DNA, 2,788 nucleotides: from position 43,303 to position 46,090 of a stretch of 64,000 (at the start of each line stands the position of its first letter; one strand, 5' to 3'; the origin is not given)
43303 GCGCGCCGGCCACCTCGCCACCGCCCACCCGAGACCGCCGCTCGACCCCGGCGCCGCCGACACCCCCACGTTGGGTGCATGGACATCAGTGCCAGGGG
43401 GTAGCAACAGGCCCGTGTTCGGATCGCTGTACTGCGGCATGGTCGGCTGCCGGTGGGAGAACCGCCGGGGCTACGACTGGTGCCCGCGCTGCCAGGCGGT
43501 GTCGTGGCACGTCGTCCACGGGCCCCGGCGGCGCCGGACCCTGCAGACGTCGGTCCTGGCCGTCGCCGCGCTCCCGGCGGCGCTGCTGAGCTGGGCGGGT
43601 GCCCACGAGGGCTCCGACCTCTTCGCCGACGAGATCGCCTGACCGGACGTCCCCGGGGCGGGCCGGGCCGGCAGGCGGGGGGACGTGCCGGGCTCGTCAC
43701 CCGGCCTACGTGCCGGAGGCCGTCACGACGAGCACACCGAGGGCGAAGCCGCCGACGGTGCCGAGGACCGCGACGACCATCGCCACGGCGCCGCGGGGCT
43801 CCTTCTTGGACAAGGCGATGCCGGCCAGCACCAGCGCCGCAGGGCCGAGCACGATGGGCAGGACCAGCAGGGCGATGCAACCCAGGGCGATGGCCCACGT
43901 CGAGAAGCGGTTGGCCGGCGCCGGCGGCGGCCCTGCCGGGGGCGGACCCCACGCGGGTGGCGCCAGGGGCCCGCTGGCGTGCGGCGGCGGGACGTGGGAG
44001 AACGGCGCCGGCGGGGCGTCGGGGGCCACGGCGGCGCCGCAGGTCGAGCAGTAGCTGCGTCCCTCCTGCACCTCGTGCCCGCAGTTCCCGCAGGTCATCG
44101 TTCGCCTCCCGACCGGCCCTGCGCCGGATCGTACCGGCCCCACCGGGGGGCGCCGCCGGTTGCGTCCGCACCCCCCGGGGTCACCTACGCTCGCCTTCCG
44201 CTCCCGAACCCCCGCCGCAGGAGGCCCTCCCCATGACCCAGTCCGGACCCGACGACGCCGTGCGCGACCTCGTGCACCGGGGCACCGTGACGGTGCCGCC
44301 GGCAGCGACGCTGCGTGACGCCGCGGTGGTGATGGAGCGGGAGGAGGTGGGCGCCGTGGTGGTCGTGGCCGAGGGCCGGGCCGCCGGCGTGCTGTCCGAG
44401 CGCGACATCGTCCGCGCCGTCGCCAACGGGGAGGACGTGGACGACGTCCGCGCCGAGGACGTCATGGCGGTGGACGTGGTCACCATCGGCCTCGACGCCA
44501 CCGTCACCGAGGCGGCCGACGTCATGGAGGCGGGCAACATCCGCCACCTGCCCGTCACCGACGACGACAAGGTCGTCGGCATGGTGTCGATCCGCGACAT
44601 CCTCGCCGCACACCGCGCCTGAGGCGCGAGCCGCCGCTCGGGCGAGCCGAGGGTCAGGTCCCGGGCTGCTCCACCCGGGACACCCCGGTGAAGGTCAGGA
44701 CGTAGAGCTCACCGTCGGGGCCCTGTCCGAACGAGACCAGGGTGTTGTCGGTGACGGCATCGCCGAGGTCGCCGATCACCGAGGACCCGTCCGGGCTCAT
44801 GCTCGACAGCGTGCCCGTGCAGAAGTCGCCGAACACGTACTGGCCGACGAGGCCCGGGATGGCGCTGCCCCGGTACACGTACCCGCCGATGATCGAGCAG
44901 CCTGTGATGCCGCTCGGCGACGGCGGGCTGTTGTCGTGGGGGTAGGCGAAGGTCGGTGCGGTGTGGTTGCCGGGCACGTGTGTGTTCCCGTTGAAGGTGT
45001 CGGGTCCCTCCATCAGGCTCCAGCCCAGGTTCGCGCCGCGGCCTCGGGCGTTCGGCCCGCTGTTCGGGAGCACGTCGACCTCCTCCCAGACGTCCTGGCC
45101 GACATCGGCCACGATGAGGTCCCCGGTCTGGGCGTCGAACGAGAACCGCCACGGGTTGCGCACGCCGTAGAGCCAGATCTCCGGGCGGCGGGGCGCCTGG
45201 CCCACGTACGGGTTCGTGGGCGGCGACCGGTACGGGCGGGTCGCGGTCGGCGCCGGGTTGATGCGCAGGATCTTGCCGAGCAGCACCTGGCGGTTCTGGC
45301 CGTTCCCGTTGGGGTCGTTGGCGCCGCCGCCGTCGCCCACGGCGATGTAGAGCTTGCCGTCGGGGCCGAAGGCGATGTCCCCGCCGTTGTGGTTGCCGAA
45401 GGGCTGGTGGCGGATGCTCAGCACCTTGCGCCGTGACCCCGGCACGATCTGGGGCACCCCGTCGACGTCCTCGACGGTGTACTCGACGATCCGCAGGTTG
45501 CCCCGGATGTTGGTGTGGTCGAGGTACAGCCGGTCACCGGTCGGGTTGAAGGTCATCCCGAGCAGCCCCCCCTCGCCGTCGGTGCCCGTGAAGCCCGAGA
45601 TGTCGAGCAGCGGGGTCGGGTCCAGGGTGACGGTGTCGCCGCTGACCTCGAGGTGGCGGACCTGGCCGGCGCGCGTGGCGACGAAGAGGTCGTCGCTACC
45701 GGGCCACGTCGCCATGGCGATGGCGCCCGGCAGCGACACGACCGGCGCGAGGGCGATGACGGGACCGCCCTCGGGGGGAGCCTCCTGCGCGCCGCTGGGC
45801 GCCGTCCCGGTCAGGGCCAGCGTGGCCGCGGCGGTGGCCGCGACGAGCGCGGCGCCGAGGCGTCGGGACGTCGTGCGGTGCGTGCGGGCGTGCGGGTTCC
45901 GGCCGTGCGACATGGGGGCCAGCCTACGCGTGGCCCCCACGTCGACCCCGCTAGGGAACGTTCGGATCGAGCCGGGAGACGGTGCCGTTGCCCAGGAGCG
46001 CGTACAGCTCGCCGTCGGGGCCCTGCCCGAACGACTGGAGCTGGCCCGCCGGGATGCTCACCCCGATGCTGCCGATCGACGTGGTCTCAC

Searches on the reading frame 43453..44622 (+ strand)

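Call 7: search_protein_families(library=pfam, proteins=[window:43453-44622:+])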
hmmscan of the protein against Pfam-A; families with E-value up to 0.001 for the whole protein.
window:43453-44622:+ (389 aa): 1 family
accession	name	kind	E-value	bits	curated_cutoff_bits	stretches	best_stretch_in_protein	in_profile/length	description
PF00571.33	CBS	-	8.3e-25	87.3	24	2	335-386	2-54/57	CBS domain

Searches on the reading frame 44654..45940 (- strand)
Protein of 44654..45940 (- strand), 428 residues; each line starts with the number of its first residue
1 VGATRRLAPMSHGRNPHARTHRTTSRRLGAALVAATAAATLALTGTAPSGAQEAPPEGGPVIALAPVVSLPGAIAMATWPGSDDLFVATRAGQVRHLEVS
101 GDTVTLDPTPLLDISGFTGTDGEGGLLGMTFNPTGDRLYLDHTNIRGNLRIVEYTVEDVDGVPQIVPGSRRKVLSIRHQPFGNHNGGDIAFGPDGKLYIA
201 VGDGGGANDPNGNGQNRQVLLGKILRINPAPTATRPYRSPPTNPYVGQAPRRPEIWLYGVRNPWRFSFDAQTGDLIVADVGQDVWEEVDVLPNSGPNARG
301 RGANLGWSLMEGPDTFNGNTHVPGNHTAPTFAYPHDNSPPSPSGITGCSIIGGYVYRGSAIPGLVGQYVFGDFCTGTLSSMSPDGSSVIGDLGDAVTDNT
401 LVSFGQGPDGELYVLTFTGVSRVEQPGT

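Call 7: search_protein_families(library=pfam, proteins=[window:44654-45940:-])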
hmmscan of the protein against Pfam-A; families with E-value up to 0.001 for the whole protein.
window:44654-45940:- (428 aa): 1 family
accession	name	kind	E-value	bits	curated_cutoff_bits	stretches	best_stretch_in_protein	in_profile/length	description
PF07995.17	GSDH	-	2e-30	106.6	25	1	75-416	6-323/332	Glucose / Sorbosone dehydrogenase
